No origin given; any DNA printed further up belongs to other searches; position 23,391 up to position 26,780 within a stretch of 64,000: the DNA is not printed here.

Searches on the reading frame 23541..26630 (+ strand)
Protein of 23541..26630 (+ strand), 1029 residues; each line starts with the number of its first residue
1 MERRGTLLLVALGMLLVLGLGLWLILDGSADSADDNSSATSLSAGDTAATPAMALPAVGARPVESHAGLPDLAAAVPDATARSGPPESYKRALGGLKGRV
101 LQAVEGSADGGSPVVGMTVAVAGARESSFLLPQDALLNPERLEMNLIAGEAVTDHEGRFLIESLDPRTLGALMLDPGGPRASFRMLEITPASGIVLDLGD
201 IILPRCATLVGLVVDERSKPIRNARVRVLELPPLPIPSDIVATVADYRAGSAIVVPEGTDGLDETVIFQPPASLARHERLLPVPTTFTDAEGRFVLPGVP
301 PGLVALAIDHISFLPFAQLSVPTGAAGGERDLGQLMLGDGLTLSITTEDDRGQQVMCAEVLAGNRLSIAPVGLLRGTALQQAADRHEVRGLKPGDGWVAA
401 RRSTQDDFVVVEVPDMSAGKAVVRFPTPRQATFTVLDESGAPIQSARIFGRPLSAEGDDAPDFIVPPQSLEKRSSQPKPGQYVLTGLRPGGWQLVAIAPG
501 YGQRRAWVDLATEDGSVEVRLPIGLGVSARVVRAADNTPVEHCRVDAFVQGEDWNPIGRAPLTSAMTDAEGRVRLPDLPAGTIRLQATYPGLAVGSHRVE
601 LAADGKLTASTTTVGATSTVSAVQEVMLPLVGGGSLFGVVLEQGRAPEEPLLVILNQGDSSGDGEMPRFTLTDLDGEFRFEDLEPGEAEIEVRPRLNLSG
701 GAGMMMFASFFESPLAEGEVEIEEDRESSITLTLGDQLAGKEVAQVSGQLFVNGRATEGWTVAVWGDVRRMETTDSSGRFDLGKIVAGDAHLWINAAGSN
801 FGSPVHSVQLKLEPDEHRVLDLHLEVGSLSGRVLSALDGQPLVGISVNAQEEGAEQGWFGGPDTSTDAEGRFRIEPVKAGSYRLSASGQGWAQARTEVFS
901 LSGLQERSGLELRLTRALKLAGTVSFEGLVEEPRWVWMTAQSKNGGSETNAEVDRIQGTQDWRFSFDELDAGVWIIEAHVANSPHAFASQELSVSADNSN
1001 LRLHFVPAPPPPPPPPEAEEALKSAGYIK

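Call 69: search_protein_families(library=pfam, proteins=[window:23541-26630:+], max_evalue=0.0001)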
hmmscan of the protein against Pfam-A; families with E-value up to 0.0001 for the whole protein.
window:23541-26630:+ (1029 aa): 8 families
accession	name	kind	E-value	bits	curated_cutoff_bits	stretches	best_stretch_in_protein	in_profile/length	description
PF13620.12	CarboxypepD_reg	-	4.3e-47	158.8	32.3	2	828-902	1-70/82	Carboxypeptidase regulatory-like domain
PF13715.12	CarbopepD_reg_2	-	2.3e-17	63.3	32.2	0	829-898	1-62/88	CarboxypepD_reg-like domain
PF09430.16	EMC7_beta-sandw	-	8.3e-07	29.7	26.6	0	565-625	23-83/122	ER membrane protein complex subunit 7, beta-sandwich domain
PF10670.15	DUF4198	-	8.9e-07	29.7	34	0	829-888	149-207/209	Domain of unknown function (DUF4198)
PF14686.12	fn3_3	-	1.2e-06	28.6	24.4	0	864-894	29-59/75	Polysaccharide lyase family 4, domain II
PF20598.4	DUF6795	-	1.7e-06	28.7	27.4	0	837-879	7-48/103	Domain of unknown function (DUF6795)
PF17210.9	SdrD_B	-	8.1e-06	26.4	29.7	0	663-692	35-64/112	SdrD B-like domain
PF00775.27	Dioxygenase_C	-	3.4e-05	23.8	27.3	0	111-168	41-95/182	Dioxygenase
